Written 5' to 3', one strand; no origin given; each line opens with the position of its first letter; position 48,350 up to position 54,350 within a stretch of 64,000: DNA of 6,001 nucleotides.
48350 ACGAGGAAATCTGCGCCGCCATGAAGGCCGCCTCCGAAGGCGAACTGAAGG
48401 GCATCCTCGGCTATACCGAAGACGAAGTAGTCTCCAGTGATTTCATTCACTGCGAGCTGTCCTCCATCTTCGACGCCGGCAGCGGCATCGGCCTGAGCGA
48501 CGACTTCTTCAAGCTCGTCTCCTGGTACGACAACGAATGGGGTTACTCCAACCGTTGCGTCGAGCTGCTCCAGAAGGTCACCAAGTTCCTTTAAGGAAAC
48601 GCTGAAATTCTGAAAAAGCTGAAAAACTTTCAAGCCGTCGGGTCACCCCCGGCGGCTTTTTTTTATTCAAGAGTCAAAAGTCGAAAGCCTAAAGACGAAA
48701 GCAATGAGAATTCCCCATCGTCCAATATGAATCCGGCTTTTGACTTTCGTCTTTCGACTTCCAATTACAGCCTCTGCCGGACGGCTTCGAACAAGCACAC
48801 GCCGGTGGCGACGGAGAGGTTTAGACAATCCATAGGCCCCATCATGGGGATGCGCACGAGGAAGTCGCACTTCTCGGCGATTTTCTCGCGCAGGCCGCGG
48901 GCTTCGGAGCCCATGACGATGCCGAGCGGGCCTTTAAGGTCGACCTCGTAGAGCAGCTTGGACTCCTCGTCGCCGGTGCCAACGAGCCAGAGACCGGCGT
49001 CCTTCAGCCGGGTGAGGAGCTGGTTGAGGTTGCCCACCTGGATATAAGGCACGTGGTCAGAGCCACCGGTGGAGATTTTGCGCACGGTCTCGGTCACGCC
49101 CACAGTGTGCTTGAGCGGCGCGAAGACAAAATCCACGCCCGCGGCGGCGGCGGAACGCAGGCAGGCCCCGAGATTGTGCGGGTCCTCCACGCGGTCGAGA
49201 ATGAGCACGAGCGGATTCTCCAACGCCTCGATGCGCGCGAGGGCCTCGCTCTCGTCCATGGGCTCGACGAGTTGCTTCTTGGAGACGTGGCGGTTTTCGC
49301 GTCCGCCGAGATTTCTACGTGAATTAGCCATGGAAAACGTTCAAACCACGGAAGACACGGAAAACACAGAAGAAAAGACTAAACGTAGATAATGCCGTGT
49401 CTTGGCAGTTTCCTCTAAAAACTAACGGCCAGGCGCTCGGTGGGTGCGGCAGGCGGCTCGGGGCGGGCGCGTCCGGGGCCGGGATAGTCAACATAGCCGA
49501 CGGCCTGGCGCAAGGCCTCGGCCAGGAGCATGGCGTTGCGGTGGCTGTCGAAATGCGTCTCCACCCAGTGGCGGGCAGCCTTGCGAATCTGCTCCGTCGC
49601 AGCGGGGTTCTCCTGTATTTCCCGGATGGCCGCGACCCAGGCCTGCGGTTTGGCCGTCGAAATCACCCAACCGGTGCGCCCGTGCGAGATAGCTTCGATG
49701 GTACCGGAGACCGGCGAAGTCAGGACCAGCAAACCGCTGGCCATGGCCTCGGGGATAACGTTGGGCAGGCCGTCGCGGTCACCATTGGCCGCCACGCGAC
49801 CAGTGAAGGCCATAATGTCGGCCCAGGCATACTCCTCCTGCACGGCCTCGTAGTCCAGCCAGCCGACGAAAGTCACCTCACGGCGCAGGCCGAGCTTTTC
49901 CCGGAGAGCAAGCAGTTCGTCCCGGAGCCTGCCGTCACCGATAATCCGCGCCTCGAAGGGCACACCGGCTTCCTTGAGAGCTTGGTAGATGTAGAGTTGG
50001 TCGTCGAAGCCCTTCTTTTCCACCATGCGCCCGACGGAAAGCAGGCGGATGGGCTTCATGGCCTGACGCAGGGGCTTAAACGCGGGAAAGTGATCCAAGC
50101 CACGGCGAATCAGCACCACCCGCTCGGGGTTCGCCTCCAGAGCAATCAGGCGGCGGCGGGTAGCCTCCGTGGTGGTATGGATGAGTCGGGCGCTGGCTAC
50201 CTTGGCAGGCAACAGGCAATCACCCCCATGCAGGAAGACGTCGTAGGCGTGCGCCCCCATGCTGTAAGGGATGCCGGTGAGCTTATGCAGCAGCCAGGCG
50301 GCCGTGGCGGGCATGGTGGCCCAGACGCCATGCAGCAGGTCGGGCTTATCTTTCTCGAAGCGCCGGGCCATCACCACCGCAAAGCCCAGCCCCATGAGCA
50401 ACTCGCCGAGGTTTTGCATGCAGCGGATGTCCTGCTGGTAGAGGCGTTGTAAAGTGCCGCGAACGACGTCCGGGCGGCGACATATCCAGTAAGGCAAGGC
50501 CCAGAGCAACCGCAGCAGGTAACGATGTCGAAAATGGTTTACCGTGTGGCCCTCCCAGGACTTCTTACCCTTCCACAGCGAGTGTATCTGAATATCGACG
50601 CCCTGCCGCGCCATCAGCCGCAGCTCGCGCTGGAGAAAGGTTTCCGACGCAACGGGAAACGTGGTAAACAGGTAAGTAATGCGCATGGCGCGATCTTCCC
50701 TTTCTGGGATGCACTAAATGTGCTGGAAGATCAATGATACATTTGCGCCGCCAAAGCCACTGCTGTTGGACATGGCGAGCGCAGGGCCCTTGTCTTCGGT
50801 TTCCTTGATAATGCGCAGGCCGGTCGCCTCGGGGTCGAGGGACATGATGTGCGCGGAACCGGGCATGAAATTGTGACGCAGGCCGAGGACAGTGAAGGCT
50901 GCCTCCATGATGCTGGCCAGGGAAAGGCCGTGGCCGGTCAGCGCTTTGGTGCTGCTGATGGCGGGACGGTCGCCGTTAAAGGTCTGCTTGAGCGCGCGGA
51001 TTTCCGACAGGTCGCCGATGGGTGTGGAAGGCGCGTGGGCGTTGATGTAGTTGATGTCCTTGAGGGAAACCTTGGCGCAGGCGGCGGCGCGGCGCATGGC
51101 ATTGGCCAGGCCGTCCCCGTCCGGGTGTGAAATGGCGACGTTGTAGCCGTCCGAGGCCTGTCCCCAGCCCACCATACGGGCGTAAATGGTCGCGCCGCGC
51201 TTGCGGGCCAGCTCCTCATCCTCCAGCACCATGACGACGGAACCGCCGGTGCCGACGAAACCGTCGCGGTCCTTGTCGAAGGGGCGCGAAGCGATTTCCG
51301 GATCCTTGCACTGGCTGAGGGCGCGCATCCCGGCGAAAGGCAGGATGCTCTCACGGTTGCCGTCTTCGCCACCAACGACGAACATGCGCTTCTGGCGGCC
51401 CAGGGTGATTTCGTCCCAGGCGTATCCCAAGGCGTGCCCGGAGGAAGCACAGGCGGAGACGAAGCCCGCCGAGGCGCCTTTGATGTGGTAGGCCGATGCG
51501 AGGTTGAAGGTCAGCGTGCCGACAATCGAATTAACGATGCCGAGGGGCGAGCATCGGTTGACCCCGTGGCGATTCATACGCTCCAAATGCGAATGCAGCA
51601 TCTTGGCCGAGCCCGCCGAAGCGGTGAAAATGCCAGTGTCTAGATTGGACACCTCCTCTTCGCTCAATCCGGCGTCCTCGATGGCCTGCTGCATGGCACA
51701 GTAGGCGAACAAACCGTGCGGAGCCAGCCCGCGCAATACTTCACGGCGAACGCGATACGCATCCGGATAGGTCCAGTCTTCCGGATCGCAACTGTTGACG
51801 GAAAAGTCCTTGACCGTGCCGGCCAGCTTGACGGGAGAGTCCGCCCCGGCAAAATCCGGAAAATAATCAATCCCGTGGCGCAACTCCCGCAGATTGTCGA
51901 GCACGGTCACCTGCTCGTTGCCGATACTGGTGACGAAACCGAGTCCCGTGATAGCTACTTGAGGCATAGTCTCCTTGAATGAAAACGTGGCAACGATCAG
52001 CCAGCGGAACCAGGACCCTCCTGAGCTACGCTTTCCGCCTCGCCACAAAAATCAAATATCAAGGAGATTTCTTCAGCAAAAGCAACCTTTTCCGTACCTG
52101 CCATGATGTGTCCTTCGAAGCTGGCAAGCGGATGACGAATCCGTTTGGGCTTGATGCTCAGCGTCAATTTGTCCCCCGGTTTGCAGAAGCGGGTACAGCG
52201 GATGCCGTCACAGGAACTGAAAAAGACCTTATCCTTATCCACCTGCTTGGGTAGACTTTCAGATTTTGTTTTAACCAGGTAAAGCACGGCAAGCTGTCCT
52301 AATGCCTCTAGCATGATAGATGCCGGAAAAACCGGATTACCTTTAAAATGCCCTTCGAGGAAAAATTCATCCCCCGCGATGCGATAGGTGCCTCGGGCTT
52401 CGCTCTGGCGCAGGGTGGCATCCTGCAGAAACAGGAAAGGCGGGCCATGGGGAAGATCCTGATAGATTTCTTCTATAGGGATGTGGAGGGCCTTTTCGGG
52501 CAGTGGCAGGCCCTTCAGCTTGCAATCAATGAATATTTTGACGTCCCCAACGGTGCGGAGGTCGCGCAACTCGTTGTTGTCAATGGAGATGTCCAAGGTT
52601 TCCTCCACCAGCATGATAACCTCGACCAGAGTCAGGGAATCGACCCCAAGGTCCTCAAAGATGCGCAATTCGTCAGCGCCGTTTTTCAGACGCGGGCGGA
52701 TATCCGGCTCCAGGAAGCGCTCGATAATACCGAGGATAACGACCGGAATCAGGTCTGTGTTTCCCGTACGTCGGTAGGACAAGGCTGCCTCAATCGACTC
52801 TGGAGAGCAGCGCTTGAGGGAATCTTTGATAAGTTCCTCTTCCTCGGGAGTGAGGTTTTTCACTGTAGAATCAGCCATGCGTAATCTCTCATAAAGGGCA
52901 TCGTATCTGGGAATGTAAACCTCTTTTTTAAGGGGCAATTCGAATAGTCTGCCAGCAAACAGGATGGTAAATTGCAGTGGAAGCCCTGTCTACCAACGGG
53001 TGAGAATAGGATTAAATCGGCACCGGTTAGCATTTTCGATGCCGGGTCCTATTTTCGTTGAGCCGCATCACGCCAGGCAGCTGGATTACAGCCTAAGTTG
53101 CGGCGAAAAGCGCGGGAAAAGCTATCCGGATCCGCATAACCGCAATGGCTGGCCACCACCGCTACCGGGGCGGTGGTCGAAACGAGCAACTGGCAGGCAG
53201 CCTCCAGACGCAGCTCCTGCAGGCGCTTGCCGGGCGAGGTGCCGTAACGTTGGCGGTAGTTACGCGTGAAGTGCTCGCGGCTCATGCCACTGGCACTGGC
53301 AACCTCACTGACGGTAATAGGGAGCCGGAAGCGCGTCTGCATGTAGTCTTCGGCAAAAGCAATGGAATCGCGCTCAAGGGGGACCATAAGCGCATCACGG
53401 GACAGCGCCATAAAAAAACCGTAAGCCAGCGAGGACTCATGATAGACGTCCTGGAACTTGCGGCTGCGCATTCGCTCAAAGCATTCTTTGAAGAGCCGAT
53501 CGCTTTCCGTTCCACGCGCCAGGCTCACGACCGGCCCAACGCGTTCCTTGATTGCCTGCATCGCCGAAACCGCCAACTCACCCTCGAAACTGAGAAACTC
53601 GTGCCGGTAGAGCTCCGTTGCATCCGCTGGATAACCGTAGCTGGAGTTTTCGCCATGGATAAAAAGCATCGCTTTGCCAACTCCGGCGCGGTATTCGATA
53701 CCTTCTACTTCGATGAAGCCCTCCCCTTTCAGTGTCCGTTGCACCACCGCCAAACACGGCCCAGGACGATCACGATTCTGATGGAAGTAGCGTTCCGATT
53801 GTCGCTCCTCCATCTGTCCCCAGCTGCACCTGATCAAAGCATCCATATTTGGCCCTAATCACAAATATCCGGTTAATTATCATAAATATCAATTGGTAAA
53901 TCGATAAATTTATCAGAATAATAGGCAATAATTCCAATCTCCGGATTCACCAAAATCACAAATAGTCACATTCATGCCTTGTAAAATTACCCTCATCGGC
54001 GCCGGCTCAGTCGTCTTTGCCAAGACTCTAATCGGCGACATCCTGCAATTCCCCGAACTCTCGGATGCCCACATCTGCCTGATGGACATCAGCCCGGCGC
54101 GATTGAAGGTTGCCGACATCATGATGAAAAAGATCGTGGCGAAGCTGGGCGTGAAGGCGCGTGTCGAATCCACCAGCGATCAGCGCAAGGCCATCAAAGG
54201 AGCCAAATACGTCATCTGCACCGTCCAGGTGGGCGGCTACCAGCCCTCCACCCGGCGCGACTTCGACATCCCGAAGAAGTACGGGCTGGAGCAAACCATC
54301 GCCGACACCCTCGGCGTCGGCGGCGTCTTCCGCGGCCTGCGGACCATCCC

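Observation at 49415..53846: AraC-headed mini-cassette: ACP-FabZ fusion, KAS I/II and GT1 glycosyltransferase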

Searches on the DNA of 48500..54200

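Call 63: search_rna_families(source=window, start=48500, end=54200, threshold=evalue, max_evalue=1)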
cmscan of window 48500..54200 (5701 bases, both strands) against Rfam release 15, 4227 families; matches with E-value up to 1: 2.
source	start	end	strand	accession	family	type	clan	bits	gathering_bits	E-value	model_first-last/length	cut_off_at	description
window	48585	48664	+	RF02869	ncS025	Gene; sRNA;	-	22.6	46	0.95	1-85/85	no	Burkholderia sRNA 25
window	48574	48663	+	RF02871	ncS54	Gene; sRNA;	-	20.8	43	0.3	1-79/79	no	Burkholderia sRNA 54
